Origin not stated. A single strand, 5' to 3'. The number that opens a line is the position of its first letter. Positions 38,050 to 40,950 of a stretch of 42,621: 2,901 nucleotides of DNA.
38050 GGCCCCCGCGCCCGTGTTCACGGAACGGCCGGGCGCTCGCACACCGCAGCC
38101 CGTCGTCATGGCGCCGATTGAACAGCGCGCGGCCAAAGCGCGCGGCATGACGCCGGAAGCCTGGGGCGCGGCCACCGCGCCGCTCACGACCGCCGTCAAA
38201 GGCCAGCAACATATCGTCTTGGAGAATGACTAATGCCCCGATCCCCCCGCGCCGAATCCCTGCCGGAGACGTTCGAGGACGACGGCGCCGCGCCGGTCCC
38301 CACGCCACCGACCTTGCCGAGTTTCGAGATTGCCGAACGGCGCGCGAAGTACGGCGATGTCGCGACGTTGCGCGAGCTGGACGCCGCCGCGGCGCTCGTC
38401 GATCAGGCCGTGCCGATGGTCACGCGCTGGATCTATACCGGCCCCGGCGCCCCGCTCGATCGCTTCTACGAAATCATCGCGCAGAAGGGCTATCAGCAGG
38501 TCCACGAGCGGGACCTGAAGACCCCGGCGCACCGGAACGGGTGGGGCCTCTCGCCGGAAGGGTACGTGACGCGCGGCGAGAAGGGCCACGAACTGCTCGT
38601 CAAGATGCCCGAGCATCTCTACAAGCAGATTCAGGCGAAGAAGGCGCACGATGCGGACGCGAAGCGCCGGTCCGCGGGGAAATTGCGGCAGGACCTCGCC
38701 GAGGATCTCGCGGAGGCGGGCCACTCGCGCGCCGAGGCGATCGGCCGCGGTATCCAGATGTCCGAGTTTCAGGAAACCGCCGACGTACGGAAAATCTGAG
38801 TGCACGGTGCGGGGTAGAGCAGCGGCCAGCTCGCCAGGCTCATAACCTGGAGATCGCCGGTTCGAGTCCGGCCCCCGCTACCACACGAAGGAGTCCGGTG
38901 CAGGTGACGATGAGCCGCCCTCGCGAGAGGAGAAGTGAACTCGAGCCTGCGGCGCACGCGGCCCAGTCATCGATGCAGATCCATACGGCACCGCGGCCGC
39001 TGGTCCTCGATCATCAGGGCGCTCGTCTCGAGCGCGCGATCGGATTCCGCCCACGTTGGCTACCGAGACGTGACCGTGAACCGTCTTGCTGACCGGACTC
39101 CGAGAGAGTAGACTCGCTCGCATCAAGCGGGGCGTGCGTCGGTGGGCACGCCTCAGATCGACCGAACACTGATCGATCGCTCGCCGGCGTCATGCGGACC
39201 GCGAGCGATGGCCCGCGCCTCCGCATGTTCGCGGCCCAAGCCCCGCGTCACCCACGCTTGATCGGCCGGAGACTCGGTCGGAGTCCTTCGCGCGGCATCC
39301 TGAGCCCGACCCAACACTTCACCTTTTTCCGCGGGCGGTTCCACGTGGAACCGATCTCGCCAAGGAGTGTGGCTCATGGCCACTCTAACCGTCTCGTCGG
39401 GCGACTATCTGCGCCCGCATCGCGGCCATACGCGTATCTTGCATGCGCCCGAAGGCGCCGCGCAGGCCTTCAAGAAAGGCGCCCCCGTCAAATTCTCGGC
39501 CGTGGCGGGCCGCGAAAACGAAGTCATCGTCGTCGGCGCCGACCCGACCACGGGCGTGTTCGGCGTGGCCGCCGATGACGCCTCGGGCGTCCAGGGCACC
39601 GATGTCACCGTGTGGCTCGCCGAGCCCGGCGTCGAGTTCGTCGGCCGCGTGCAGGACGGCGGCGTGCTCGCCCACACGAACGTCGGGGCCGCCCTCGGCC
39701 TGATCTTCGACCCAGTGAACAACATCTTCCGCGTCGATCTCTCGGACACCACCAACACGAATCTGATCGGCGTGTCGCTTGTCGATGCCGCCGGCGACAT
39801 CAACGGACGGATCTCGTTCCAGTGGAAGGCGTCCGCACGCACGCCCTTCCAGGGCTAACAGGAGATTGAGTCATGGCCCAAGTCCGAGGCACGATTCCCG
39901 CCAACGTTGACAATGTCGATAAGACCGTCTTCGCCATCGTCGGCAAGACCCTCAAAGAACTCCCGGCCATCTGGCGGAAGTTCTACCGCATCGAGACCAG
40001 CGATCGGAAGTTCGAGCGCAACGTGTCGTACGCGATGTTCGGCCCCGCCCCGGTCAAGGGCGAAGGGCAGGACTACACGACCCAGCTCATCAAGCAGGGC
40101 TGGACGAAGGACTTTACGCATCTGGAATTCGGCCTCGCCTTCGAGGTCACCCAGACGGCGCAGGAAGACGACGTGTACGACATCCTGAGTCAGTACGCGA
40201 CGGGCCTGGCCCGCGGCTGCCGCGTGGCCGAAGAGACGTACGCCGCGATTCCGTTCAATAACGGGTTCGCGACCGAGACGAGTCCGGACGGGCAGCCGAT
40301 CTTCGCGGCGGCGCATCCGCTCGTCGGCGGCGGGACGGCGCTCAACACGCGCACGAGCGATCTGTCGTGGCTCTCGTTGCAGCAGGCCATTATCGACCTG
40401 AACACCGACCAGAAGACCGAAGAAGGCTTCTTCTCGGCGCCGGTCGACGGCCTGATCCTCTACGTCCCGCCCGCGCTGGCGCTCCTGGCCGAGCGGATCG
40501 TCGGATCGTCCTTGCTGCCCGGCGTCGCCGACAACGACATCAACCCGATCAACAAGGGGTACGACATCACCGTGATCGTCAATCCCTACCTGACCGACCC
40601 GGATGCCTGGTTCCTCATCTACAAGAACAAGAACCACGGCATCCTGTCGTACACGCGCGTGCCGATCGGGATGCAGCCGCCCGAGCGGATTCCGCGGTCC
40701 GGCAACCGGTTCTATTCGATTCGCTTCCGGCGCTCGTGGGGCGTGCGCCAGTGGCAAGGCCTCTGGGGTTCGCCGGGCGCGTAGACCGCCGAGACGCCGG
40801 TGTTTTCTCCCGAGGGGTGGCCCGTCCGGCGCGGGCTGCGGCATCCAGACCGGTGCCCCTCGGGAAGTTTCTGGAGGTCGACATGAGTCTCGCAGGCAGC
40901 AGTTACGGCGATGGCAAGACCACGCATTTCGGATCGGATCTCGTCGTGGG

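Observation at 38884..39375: About 490 nt without a credible ORF directly downstream of the phage tRNA, inside the head module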

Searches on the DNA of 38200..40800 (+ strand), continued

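Call 102: search_with_rna_model(model_id=R2, sources=[window, L001, L002, L012, L013, L014, L020, L021, L023, L024, L025, L026, L027, L028, L029, L030, L003, L006, L008, L010], max_evalue=1, show_alignments=0)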
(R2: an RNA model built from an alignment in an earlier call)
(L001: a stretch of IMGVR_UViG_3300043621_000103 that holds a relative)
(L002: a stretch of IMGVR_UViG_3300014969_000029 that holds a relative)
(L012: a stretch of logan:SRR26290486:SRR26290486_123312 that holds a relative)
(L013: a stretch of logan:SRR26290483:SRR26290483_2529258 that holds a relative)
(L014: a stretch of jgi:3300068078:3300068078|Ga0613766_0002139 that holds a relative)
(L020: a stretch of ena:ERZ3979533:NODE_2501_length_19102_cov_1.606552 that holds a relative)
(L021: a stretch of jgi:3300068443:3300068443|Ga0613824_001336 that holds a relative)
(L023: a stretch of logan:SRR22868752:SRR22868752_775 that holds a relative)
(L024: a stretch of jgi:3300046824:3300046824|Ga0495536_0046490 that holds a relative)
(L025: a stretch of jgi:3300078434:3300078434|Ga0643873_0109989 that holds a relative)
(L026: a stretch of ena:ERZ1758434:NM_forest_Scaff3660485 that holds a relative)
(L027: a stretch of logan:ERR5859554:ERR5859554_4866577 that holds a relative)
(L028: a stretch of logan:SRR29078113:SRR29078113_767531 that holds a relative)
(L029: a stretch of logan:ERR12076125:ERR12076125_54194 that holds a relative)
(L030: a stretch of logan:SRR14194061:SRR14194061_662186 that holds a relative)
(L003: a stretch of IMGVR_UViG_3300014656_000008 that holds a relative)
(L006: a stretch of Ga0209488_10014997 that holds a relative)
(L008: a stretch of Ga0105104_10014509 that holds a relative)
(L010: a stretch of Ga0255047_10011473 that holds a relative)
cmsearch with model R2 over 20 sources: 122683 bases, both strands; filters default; matches with E-value up to 1: 12.
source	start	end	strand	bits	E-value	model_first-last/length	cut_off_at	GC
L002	3401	3506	+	113.3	5.2e-21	1-106/106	no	0.7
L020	2900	3003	+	110.9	1.6e-20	1-106/106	no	0.68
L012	690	797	+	108.6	4.7e-20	1-106/106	no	0.69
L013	214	321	+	108.6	4.7e-20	1-106/106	no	0.69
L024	246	353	+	103.9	4.2e-19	1-106/106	no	0.67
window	39260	39378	+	93.5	5.6e-17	1-106/106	no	0.64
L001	3388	3506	+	93.2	6.5e-17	1-106/106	no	0.63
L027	264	382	+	81.3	1.6e-14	1-106/106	no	0.66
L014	2877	3003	+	40.9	2.6e-06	1-106/106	no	0.64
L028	463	577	+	34.2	6.2e-05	1-106/106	no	0.64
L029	56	98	-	14.3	0.69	1-106/106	no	0.67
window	40451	40550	-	13.7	0.89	1-106/106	no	0.69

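Call 114: search_with_rna_model(model_id=R2, sources=[L170, L172, L174, L176, L178, L179], max_evalue=1, filters=off, show_alignments=2)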
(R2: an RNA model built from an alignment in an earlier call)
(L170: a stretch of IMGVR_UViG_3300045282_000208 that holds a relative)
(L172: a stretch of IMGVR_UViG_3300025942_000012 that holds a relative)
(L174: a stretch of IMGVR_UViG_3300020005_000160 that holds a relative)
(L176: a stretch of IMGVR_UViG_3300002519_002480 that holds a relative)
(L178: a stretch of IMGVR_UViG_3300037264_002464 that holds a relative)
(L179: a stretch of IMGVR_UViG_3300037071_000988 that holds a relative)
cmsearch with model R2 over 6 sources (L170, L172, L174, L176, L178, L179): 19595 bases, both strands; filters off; matches with E-value up to 1: 4.
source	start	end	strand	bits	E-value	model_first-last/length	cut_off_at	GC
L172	2253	2337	+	14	0.12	1-106/106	no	0.69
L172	146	230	+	11.1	0.5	1-106/106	no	0.73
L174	52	150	-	10.6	0.63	1-106/106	no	0.71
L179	2236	2355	+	10.3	0.7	1-106/106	no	0.65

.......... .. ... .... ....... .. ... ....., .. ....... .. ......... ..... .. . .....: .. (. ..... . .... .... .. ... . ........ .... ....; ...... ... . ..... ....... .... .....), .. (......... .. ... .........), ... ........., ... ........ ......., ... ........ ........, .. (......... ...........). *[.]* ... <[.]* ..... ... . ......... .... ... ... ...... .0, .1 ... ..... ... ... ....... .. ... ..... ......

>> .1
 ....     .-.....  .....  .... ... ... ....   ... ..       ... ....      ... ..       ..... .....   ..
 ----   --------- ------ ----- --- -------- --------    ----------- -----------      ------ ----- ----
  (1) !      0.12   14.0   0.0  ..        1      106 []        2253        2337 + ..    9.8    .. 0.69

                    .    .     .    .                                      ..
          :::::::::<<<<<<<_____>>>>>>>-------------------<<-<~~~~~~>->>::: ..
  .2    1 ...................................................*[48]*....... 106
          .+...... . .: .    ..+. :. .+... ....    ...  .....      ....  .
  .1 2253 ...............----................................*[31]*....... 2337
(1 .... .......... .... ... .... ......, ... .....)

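Call 115: search_with_rna_model(model_id=R1, sources=[L170, L172, L174, L176, L178, L179], max_evalue=1, filters=off)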
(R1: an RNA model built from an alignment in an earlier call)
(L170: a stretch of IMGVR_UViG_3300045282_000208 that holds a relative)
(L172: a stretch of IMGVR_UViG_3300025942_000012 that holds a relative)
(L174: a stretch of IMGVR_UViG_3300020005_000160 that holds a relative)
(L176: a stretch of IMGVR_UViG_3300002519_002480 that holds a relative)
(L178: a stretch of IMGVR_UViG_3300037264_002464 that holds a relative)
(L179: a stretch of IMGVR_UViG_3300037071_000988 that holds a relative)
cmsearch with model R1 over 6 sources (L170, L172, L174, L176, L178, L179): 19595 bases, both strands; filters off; matches with E-value up to 1: 6.
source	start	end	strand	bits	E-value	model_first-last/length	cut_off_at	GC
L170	908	1016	+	9.7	0.2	1-136/136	no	0.72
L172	1748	1860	+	8.8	0.32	1-136/136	no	0.7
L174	560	634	-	8.1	0.48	1-136/136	no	0.71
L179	326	431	+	7.5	0.68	1-136/136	no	0.61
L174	2672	2803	+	7.3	0.77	1-136/136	no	0.65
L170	222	302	+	7.1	0.87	1-136/136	no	0.7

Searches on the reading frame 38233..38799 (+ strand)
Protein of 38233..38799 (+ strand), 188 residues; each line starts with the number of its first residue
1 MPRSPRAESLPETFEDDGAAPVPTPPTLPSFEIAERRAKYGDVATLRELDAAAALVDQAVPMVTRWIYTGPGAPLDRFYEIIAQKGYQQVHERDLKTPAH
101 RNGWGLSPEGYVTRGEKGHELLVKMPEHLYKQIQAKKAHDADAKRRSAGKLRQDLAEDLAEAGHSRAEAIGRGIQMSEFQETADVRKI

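Call 14: search_protein_families(library=phrogs, proteins=[window:38233-38799:+])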
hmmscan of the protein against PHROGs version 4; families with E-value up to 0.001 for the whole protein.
window:38233-38799:+ (188 aa): 0 families

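Call 15: search_protein_families(library=pfam, proteins=[window:38233-38799:+], max_evalue=0.01)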
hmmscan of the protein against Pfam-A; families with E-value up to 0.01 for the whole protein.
window:38233-38799:+ (188 aa): 0 families

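Call 18: find_related_loci(query=window:38233-38799:+, collection=viral_contigs, flank=4000)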
Query window:38233-38799:+ (188 aa) in viral_contigs; peptide patterns used: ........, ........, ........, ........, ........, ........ (x = any residue, [..] = any of these).
3 stretches matched a pattern; 1 encode a relative of the query (tblastn E <= 1e-3); 1 distinct loci.
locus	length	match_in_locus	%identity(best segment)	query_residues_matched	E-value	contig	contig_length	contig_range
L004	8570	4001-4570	79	1-188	9e-96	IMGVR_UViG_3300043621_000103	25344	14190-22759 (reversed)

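Call 104: search_protein_families(library=pfam, proteins=[window:38233-38799:+], max_evalue=0.1)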
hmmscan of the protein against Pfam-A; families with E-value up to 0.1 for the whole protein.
window:38233-38799:+ (188 aa): 0 families
